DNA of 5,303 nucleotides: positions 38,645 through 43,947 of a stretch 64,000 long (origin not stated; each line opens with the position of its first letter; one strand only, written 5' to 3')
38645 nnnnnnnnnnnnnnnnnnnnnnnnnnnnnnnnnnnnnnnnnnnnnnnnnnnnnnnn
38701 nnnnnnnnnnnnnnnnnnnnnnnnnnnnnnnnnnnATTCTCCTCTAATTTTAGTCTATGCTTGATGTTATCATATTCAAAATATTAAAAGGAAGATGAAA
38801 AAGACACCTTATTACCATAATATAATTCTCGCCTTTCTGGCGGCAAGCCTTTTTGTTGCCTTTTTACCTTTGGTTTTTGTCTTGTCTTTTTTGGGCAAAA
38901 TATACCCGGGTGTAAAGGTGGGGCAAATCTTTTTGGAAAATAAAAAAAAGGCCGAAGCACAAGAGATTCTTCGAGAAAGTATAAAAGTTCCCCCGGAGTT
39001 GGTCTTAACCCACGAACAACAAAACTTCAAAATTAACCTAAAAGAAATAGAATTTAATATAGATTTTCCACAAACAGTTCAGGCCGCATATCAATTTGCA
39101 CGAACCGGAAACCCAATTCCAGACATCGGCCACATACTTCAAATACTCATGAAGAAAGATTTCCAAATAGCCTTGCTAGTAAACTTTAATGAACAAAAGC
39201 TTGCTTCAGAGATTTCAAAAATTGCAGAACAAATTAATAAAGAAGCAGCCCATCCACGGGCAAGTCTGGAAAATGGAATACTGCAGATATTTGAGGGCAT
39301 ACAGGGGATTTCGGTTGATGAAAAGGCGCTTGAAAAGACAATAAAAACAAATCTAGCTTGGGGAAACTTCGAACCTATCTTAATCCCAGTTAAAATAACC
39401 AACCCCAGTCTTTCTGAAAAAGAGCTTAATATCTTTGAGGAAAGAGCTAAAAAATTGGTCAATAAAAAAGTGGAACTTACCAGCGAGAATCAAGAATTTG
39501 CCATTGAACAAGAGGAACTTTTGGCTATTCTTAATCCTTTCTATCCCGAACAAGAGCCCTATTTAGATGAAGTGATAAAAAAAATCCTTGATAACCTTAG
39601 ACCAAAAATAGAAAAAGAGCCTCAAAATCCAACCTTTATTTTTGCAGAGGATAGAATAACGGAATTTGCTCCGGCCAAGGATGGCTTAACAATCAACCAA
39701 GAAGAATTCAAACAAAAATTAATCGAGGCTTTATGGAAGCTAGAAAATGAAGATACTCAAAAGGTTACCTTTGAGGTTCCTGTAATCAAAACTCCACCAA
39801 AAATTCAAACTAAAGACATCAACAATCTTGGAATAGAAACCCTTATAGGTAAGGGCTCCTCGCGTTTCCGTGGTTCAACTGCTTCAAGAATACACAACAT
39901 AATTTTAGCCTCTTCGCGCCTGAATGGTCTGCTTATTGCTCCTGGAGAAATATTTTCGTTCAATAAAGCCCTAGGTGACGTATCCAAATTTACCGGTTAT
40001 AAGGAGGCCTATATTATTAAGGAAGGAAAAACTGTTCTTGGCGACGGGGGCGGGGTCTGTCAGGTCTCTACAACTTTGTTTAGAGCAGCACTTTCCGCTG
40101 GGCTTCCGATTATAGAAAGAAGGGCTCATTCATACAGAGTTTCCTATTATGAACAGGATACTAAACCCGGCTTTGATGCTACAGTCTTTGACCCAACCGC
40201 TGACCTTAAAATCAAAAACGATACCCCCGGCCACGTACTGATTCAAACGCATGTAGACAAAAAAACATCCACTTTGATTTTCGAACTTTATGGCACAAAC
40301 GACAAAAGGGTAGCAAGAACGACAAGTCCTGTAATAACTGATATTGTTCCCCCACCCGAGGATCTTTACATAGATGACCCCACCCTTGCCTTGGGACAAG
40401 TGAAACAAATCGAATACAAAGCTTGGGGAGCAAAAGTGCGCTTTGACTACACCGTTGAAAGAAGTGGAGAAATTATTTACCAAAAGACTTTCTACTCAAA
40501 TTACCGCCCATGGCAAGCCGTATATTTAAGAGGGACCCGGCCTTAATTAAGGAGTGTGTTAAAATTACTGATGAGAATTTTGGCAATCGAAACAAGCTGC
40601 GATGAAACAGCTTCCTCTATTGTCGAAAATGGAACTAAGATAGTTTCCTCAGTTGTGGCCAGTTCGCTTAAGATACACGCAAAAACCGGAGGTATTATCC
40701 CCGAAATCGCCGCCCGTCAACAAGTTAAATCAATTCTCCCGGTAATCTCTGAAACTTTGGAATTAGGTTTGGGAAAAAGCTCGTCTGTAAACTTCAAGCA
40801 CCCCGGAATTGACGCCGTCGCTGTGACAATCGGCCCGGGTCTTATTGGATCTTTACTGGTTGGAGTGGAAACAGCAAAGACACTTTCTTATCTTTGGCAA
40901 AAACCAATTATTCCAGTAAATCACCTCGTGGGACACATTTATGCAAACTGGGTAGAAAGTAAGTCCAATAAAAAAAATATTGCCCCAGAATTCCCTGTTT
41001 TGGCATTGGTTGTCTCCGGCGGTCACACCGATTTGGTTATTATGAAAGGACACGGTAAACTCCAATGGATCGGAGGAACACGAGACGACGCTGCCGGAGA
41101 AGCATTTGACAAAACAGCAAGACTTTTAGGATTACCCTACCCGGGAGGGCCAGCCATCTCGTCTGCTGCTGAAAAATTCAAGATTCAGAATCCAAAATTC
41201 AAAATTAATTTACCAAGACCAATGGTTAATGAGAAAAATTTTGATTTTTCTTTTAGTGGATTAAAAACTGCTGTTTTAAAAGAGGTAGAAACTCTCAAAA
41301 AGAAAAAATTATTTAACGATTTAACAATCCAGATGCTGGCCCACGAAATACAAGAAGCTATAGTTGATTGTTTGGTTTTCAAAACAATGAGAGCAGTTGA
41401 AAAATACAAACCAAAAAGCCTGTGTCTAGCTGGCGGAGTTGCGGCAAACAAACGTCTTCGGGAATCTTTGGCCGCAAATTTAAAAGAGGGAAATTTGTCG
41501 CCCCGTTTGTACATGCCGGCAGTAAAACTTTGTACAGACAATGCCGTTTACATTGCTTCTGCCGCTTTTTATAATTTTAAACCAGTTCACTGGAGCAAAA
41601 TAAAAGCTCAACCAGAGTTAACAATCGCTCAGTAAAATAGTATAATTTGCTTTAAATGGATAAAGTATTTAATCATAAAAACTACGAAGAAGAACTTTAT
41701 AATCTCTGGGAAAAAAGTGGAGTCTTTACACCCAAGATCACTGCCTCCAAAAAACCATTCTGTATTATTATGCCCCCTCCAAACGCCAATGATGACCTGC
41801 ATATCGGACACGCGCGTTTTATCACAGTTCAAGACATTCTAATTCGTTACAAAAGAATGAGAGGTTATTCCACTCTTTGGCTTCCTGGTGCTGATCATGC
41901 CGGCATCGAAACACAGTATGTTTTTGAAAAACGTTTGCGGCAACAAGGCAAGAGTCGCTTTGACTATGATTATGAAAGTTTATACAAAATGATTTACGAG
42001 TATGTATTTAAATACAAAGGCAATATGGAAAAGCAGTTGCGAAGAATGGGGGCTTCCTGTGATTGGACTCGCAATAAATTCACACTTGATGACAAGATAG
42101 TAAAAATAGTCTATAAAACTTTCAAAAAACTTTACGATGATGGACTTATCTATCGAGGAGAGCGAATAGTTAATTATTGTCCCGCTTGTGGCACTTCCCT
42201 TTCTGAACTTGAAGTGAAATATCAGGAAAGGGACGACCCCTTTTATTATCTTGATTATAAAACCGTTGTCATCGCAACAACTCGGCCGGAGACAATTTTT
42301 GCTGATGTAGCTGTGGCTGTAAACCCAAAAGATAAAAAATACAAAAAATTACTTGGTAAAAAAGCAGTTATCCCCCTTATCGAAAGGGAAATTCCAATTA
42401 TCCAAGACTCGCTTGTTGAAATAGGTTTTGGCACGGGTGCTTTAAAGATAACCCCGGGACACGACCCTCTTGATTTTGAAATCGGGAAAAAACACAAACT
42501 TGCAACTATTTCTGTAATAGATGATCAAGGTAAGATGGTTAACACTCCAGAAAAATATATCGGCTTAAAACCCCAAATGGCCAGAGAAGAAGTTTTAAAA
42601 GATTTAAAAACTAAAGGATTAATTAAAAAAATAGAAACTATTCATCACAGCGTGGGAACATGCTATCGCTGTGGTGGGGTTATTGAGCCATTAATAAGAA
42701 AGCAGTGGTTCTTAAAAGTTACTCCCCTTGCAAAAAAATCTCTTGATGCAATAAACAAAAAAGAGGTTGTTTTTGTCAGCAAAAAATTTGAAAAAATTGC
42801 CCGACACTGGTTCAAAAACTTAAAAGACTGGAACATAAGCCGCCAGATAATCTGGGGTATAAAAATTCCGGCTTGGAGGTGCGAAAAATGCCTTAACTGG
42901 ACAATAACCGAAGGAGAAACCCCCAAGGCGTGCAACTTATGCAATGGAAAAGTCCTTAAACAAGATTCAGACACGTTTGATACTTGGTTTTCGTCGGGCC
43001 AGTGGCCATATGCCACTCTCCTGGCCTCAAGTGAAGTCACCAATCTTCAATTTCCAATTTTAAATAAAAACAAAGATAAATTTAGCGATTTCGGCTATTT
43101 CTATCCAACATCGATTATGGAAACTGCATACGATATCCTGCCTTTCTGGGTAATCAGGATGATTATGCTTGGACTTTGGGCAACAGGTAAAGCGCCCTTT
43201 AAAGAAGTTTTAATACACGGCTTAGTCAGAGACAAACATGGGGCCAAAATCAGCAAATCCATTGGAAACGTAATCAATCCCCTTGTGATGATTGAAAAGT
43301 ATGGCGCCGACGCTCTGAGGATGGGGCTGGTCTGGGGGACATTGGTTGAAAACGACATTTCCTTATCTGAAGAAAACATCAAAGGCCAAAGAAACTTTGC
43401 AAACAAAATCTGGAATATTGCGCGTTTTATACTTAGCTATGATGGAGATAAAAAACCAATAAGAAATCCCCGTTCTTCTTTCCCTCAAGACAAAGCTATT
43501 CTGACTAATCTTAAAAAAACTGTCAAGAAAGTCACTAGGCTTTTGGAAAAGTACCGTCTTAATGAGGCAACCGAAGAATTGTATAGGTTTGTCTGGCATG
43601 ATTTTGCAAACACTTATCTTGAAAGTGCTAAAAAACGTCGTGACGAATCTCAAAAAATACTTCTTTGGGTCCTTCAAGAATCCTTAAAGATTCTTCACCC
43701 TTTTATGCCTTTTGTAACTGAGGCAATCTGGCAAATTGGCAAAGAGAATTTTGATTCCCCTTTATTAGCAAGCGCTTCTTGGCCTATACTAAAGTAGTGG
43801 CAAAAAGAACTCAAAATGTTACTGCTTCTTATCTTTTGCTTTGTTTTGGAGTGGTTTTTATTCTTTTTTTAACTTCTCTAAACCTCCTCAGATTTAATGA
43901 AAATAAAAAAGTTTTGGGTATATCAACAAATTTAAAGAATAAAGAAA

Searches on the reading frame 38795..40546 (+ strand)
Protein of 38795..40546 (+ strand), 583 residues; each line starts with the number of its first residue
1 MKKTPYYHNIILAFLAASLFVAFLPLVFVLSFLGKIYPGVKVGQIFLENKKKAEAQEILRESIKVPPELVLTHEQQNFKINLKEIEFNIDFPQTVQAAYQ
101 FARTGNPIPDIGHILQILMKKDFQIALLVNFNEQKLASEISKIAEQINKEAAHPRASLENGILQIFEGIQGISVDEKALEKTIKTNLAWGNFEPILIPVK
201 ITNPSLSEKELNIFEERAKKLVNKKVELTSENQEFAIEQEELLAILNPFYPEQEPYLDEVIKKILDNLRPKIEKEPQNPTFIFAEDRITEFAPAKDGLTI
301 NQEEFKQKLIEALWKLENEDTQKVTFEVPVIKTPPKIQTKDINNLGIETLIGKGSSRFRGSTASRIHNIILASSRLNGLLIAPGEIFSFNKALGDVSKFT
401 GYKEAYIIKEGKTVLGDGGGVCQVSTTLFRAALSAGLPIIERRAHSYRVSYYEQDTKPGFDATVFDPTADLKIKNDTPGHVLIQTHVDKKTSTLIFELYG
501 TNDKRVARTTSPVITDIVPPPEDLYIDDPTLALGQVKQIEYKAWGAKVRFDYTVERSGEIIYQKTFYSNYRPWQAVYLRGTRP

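Call 12: search_protein_families(library=pfam, proteins=[window:38795-40546:+], max_evalue=0.001)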
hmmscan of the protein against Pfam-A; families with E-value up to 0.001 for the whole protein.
window:38795-40546:+ (583 aa): 2 families
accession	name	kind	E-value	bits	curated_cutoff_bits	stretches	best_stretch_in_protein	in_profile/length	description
PF04294.18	VanW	-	9.2e-43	145.3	27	1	365-493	2-126/130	VanW like protein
PF12229.13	PG_binding_4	-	4.7e-20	72.3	22.1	2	79-191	2-112/117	Putative peptidoglycan binding domain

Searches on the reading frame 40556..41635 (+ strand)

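Call 12: search_protein_families(library=pfam, proteins=[window:40556-41635:+], max_evalue=0.001)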
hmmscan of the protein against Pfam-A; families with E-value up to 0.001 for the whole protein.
window:40556-41635:+ (359 aa): 2 families
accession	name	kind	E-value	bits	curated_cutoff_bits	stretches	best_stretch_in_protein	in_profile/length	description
PF00814.31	TsaD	-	4.1e-81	273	24.8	1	28-334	1-263/264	tRNA N6-adenosine threonylcarbamoyltransferase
PF22521.2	HypF_C_2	-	5.1e-05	23.6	27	1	250-315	158-223/241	Carbamoyltransferase, Kae1-like Domain, second subdomain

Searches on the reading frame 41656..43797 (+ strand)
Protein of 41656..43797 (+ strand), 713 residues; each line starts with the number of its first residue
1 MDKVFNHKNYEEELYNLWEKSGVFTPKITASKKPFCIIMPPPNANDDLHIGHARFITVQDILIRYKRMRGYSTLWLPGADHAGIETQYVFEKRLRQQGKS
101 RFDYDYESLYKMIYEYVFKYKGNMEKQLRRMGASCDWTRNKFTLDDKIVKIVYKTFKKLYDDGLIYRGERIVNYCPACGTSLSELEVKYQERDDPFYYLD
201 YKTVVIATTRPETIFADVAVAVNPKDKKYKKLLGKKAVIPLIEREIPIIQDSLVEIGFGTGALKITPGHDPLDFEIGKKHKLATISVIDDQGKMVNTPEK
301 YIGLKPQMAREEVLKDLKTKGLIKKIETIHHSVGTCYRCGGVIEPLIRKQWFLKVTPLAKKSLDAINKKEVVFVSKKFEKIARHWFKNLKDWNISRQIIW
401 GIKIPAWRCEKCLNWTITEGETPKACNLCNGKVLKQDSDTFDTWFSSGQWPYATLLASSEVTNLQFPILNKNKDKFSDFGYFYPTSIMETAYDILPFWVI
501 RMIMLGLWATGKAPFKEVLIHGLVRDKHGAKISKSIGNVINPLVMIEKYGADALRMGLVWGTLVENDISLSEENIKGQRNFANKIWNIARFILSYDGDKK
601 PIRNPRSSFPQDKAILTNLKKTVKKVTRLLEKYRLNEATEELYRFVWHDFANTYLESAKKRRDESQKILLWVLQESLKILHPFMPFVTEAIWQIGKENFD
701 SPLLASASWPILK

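Call 12: search_protein_families(library=pfam, proteins=[window:41656-43797:+], max_evalue=0.001)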
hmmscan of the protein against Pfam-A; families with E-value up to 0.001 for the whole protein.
window:41656-43797:+ (713 aa): 5 families
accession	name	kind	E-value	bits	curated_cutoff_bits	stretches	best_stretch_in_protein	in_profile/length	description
PF00133.28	tRNA-synt_1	-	2.6e-116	389.2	22.7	1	14-570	2-413/414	tRNA synthetases class I (I, L, M and V)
PF08264.19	Anticodon_1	-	1.9e-28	99.7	25.1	1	612-710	1-105/148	Anticodon-binding domain of tRNA ligase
PF09334.17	tRNA-synt_1g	-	9.7e-27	94.2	20.1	3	40-188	6-136/391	tRNA synthetases class I (M)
PF13603.12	tRNA-synt_1_2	-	6.7e-08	32.7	25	1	233-326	85-180/185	Leucyl-tRNA synthetase, editing domain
PF01406.26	tRNA-synt_1e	-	2.8e-06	27.3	27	0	43-73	18-48/301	tRNA synthetases class I (C) catalytic domain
